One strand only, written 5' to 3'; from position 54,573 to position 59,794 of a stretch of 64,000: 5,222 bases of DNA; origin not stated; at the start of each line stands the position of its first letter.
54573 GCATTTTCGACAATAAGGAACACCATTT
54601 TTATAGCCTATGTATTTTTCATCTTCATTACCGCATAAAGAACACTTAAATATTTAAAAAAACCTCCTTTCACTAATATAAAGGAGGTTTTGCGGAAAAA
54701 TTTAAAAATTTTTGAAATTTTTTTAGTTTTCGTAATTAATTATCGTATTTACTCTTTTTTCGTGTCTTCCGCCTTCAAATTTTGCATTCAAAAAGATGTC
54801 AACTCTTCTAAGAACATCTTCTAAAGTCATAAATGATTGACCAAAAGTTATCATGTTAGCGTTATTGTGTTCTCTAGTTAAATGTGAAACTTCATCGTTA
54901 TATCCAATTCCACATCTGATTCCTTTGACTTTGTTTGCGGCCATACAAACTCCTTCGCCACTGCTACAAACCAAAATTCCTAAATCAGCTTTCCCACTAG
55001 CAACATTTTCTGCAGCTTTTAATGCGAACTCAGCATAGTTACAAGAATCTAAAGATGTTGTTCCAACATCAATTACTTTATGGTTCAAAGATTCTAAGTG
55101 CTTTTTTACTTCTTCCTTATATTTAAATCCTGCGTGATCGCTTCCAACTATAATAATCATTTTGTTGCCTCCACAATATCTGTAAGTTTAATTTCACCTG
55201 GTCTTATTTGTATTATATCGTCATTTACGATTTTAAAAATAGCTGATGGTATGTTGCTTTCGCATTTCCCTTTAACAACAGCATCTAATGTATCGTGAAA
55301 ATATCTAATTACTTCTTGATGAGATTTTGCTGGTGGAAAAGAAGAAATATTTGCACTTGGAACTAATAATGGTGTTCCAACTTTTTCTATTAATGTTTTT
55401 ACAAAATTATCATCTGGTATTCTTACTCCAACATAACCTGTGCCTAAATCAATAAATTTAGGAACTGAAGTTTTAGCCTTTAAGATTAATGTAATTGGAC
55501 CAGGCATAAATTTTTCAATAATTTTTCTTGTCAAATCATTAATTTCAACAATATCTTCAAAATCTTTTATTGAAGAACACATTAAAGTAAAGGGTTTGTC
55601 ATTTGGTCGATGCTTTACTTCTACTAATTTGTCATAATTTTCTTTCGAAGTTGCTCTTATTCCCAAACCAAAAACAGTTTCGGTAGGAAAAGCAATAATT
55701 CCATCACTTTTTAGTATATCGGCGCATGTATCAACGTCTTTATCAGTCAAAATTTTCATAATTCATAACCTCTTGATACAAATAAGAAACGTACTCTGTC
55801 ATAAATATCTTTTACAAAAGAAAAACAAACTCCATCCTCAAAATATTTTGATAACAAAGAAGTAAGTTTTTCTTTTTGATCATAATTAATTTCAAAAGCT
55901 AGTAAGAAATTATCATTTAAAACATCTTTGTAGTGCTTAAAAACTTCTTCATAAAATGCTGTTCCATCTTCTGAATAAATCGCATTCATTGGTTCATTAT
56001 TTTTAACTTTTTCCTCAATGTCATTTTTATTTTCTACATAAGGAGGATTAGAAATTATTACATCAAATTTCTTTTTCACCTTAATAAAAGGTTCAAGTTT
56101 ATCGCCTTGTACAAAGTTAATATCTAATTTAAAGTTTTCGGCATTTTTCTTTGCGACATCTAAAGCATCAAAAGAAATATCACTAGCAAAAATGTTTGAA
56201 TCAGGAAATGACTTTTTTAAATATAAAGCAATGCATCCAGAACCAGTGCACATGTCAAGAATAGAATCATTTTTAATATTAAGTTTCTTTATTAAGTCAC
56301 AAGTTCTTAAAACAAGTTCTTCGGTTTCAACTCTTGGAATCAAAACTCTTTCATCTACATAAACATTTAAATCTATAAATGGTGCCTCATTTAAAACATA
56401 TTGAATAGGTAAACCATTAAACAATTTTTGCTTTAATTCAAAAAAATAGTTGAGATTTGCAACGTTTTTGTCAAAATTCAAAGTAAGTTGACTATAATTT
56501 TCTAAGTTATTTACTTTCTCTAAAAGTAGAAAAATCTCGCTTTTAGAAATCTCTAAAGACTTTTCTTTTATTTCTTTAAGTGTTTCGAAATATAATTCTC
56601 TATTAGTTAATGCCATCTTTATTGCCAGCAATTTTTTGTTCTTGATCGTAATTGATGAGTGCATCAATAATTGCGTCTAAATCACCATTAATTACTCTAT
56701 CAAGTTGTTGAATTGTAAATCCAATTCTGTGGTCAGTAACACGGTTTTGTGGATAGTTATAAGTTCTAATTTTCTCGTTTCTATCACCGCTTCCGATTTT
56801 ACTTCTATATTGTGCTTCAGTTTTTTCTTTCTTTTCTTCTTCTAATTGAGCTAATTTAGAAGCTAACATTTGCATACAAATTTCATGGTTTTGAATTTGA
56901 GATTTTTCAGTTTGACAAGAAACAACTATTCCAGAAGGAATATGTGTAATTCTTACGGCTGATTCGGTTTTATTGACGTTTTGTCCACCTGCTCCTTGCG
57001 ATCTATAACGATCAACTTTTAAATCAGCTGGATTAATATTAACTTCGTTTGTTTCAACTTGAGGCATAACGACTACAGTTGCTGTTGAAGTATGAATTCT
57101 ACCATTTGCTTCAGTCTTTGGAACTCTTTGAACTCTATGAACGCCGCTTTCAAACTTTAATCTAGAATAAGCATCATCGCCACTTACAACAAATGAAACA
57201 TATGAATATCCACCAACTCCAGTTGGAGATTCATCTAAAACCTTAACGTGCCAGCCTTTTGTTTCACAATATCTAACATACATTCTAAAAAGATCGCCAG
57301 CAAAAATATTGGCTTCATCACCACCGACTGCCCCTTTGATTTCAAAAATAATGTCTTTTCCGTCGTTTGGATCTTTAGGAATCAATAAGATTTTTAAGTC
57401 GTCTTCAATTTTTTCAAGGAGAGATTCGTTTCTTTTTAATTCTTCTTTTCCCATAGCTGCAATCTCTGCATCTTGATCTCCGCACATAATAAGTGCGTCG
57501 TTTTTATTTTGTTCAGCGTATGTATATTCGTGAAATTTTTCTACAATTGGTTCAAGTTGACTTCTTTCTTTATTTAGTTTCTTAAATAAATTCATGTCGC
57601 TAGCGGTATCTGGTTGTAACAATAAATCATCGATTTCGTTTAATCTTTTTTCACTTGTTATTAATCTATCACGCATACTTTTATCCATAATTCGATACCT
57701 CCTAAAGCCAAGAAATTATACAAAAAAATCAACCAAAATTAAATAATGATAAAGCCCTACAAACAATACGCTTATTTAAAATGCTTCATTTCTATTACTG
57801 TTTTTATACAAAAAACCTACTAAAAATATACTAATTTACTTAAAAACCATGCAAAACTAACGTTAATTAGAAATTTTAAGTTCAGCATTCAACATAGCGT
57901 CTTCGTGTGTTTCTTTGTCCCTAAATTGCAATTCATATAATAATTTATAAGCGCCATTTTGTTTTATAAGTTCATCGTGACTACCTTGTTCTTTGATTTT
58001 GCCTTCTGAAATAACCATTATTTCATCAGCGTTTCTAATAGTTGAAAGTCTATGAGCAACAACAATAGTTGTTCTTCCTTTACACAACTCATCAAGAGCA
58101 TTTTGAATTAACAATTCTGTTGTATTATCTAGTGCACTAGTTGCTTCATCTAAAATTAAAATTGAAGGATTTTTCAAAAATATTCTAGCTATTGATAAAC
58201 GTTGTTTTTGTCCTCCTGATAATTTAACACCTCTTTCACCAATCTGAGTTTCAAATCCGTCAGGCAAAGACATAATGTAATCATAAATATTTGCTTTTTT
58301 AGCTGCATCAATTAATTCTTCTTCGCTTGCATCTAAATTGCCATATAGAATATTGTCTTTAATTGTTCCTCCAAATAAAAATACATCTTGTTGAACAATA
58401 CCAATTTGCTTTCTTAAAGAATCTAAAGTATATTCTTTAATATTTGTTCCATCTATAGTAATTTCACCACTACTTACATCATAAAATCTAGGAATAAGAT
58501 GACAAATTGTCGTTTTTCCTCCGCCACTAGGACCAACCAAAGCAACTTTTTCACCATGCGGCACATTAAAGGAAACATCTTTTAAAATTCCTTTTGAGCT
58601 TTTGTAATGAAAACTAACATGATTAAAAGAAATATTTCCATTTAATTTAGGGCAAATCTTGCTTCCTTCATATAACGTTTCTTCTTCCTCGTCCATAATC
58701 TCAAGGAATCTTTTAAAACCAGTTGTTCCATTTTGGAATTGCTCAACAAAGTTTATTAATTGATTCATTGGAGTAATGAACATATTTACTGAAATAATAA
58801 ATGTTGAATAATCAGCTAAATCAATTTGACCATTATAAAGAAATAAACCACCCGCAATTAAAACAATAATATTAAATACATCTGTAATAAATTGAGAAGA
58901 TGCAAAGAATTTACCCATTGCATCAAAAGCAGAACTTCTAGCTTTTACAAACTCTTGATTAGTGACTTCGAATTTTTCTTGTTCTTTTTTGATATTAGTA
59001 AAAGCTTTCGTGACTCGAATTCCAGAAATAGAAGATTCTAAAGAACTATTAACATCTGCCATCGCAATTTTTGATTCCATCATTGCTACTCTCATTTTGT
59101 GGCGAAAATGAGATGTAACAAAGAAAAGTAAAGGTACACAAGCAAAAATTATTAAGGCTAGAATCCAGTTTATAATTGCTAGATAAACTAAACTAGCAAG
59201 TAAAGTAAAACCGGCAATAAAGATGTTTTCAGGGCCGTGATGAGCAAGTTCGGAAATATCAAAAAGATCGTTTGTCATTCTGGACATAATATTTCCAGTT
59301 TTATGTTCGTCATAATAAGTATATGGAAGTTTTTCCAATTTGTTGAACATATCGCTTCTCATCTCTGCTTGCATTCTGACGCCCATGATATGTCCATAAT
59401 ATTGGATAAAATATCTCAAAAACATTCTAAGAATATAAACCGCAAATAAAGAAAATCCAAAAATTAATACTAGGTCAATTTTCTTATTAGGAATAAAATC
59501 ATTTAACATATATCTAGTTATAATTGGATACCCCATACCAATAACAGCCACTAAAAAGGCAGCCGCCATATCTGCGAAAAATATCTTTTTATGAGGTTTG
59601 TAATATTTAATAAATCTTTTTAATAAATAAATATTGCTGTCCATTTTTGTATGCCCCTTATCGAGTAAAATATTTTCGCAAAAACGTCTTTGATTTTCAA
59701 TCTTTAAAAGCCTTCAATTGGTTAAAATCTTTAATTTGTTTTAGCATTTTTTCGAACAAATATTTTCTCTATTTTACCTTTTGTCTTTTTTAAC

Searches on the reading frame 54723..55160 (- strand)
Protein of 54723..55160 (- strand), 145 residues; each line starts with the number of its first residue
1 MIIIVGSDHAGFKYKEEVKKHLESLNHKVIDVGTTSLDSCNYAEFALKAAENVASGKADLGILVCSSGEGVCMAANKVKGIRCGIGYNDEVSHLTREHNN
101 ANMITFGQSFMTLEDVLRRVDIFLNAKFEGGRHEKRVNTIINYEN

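Call 51: search_protein_families(library=pfam, proteins=[window:54723-55160:-])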
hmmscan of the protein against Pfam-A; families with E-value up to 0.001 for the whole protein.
window:54723-55160:- (145 aa): 1 family
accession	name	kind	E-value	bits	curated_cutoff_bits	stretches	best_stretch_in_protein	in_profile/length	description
PF02502.23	LacAB_rpiB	-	3.5e-51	173.2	24.7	1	3-140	1-138/138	Ribose/Galactose Isomerase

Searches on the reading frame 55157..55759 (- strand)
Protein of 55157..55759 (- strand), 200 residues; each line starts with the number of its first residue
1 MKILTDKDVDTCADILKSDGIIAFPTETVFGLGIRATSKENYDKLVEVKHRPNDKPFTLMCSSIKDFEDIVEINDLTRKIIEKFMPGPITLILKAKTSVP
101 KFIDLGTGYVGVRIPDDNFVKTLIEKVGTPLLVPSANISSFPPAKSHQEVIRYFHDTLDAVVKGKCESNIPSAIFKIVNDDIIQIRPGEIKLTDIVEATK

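Call 51: search_protein_families(library=pfam, proteins=[window:55157-55759:-])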
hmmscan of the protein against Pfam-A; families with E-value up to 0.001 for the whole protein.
window:55157-55759:- (200 aa): 1 family
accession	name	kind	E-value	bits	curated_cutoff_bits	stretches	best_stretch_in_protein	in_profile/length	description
PF01300.24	Sua5_yciO_yrdC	-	9.2e-50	169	25.1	1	15-188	2-178/178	Telomere recombination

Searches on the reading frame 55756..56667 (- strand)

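Call 51: search_protein_families(library=pfam, proteins=[window:55756-56667:-])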
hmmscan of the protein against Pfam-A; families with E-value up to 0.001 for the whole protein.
window:55756-56667:- (303 aa): 14 families
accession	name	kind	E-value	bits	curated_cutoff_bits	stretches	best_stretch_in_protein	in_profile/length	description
PF05175.20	MTS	-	1.6e-15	57.6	23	1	125-216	23-114/170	Methyltransferase small domain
PF13847.12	Methyltransf_31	-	7.2e-11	42.4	27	1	132-227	3-103/145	Methyltransferase domain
PF13649.12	Methyltransf_25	-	2.9e-10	41.1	27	1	136-207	1-71/97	Methyltransferase domain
PF03602.21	Cons_hypoth95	-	2e-06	28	24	1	129-225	39-140/182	Conserved hypothetical protein 95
PF06325.19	PrmA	-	4.9e-06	26.7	22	1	126-207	155-233/296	Ribosomal protein L11 methyltransferase (PrmA)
PF08241.18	Methyltransf_11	-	5.3e-06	27.4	21.2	1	137-207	1-67/95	Methyltransferase domain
PF07669.17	Eco57I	-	7.9e-06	26.5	25.3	1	35-248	10-122/171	Eco57I restriction-modification methylase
PF08242.18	Methyltransf_12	-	1.4e-05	26.2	30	1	137-207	1-72/98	Methyltransferase domain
PF01170.24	UPF0020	-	1.8e-05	25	22.3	1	156-213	76-134/197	RMKL-like, methyltransferase domain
PF09445.16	Methyltransf_15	-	2.6e-05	24.3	22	1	135-210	3-81/165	RNA cap guanine-N2 methyltransferase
PF02384.22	N6_Mtase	-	7.3e-05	22.7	20.4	1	128-221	41-148/311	N-6 DNA Methylase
PF01209.24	Ubie_methyltran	-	0.00021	21.2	20.1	1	132-204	47-120/233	ubiE/COQ5 methyltransferase family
PF05971.18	Methyltransf_10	-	0.00026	20.9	23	1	107-222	73-199/299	RNA methyltransferase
PF13489.12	Methyltransf_23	-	0.00033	20.9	27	1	123-207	10-88/164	Methyltransferase domain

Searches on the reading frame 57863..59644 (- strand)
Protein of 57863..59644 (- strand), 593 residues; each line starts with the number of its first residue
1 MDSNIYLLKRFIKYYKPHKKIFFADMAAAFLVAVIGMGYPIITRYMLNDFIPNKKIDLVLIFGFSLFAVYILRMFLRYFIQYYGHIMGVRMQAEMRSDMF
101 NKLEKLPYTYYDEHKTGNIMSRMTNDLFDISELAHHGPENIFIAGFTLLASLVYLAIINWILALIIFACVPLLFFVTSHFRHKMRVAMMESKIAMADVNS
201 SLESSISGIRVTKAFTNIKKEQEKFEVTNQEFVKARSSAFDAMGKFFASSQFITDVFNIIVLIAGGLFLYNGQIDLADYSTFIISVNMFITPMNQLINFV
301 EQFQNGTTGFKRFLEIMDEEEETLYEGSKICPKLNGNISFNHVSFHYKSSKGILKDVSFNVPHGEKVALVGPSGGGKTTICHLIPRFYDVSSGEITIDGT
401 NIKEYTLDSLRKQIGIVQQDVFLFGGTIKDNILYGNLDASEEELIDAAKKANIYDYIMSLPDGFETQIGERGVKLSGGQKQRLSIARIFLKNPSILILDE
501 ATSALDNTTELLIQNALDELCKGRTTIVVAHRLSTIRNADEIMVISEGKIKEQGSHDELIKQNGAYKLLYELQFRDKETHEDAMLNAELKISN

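Call 51: search_protein_families(library=pfam, proteins=[window:57863-59644:-])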
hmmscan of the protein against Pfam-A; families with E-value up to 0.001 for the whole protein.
window:57863-59644:- (593 aa): 3 families
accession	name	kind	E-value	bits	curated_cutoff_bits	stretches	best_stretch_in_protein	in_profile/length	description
PF00664.28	ABC_membrane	-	6.6e-43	147.8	28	1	25-293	4-274/274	ABC transporter transmembrane region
PF00005.33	ABC_tran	-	8.5e-34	117.5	25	1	354-503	1-137/137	ABC transporter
PF02463.25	SMC_N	-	2e-08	34.4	40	1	392-547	108-213/220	RecF/RecN/SMC N terminal domain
